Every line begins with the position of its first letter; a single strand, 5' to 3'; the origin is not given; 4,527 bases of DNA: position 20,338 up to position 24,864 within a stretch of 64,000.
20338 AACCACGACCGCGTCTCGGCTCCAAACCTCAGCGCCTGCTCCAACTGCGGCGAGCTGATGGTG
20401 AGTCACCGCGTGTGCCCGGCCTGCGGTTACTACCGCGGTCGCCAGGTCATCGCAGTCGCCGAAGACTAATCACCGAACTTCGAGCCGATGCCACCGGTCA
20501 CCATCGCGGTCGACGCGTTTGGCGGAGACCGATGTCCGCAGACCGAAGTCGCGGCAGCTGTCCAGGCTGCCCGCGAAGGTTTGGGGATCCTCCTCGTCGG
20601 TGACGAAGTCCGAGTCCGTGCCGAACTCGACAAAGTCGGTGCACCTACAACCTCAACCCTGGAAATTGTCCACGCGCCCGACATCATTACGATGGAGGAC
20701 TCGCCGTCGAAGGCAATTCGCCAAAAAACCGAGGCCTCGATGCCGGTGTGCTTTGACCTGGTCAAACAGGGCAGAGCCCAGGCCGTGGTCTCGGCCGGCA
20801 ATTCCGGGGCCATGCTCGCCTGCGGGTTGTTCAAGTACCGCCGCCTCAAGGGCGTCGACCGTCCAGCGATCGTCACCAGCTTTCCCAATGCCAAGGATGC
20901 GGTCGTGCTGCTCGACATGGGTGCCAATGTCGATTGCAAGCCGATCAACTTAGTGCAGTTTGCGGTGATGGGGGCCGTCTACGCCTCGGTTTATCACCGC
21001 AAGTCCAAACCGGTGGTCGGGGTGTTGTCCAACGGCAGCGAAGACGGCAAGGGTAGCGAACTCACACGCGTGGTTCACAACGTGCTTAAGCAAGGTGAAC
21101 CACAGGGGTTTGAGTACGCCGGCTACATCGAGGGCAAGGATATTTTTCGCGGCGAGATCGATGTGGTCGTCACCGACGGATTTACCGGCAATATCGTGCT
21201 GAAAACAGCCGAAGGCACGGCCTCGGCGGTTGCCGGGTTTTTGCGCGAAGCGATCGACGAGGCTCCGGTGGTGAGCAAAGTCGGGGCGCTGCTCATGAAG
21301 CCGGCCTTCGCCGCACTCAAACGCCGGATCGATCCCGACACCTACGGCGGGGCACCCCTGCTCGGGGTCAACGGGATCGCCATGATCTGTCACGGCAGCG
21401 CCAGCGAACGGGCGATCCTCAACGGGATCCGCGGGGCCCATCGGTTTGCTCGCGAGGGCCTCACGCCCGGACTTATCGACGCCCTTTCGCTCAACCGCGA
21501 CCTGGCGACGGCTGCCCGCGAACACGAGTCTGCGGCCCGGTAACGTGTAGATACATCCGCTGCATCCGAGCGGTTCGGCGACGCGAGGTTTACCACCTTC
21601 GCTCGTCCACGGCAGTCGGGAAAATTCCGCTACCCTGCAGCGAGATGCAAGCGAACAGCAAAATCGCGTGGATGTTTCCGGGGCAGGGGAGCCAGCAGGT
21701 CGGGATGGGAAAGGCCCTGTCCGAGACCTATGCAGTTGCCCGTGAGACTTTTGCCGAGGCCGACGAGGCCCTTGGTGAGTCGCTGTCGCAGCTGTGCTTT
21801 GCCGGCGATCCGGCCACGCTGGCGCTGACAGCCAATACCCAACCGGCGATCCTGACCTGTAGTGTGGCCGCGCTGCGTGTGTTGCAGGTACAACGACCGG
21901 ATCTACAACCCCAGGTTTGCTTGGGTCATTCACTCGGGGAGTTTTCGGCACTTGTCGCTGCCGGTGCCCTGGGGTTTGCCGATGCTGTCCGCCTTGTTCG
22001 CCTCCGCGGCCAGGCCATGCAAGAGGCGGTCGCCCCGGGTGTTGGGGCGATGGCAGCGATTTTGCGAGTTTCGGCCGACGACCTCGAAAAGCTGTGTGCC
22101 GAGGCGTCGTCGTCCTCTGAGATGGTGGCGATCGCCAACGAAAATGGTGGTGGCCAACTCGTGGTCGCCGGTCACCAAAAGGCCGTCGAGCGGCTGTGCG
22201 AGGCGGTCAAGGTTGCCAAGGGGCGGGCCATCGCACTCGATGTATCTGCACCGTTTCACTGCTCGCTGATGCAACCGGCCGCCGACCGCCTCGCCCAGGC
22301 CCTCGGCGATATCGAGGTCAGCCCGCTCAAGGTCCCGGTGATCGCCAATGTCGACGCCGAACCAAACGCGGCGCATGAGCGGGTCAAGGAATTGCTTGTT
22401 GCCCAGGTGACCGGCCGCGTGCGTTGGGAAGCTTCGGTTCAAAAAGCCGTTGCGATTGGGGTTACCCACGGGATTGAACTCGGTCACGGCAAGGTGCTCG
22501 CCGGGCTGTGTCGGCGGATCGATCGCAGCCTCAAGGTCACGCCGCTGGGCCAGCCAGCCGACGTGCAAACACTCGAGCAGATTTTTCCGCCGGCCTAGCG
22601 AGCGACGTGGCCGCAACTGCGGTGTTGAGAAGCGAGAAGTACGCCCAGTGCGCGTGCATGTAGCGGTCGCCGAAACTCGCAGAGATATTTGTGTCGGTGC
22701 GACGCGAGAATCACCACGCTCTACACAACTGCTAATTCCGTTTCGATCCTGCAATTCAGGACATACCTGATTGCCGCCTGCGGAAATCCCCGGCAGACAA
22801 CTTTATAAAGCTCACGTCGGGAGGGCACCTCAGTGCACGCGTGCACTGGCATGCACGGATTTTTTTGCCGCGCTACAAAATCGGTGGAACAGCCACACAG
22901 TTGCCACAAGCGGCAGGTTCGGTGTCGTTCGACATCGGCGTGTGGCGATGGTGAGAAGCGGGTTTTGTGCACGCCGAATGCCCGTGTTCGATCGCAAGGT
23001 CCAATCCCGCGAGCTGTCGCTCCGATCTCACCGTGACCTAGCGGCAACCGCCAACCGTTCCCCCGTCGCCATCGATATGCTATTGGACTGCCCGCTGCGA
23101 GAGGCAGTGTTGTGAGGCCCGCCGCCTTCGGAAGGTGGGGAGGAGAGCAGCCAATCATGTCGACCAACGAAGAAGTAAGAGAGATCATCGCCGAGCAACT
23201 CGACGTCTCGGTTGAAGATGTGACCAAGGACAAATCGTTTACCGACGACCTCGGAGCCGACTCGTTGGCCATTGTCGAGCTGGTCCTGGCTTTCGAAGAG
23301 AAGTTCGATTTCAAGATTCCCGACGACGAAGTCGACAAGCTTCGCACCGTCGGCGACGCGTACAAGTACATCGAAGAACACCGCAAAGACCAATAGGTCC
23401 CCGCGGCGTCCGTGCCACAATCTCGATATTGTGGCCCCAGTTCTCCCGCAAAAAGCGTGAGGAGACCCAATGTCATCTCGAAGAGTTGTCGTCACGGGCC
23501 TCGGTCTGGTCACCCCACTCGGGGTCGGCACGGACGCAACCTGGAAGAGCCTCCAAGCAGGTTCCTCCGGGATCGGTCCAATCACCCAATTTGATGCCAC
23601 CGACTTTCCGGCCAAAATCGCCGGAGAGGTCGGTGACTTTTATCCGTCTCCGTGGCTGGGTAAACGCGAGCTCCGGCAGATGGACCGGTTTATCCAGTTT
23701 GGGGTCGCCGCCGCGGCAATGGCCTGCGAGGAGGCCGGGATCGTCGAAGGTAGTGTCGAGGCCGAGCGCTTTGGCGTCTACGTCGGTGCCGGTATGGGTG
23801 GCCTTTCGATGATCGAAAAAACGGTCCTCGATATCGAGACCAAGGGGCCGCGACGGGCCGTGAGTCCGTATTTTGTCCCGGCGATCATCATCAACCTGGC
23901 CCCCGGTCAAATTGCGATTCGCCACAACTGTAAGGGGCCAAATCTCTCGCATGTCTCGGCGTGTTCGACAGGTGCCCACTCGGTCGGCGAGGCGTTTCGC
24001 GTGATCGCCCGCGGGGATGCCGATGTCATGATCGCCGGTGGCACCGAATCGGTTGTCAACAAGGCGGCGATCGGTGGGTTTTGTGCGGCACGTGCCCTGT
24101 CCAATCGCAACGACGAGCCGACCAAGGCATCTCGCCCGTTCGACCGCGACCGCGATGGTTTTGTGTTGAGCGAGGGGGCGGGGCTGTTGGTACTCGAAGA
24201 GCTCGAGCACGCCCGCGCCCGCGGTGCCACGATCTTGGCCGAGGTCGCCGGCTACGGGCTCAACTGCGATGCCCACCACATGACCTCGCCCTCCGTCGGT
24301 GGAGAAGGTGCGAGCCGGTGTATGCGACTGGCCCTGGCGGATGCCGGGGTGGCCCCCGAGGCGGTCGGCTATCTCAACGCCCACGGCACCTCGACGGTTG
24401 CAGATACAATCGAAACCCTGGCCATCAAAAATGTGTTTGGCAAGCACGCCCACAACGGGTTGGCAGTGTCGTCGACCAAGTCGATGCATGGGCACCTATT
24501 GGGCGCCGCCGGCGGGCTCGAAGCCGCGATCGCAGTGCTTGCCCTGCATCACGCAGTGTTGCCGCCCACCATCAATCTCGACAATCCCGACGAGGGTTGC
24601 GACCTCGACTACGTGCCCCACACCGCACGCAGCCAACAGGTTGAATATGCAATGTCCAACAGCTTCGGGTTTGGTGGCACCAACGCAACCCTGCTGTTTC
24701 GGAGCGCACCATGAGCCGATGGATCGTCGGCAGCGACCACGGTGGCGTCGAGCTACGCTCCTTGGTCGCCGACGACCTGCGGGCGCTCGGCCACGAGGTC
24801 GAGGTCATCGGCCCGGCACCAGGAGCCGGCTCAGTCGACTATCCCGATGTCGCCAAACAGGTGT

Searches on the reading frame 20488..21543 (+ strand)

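Call 74: search_protein_families(library=pfam, proteins=[window:20488-21543:+], max_evalue=0.0001)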
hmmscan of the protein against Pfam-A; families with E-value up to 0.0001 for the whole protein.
window:20488-21543:+ (351 aa): 1 family
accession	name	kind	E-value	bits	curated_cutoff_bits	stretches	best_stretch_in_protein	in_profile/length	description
PF02504.20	FA_synthesis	-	7.6e-103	344.4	29.1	1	4-324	1-320/324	Fatty acid synthesis protein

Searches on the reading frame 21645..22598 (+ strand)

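Call 74: search_protein_families(library=pfam, proteins=[window:21645-22598:+], max_evalue=0.0001)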
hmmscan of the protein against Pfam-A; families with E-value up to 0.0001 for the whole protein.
window:21645-22598:+ (317 aa): 1 family
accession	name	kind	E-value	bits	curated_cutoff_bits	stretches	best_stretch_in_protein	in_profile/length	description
PF00698.26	Acyl_transf_1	-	6.4e-38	131.4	32.7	1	9-283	2-270/319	Acyl transferase domain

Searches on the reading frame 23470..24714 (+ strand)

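Call 74: search_protein_families(library=pfam, proteins=[window:23470-24714:+], max_evalue=0.0001)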
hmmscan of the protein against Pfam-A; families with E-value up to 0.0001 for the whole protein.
window:23470-24714:+ (414 aa): 2 families
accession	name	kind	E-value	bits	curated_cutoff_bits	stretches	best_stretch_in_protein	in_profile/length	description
PF00109.32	ketoacyl-synt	-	1.7e-56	192.1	20.8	1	4-248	2-252/252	Beta-ketoacyl synthase, N-terminal domain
PF02801.28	Ketoacyl-synt_C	-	3.5e-37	127.5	20.8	1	256-370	1-118/119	Beta-ketoacyl synthase, C-terminal domain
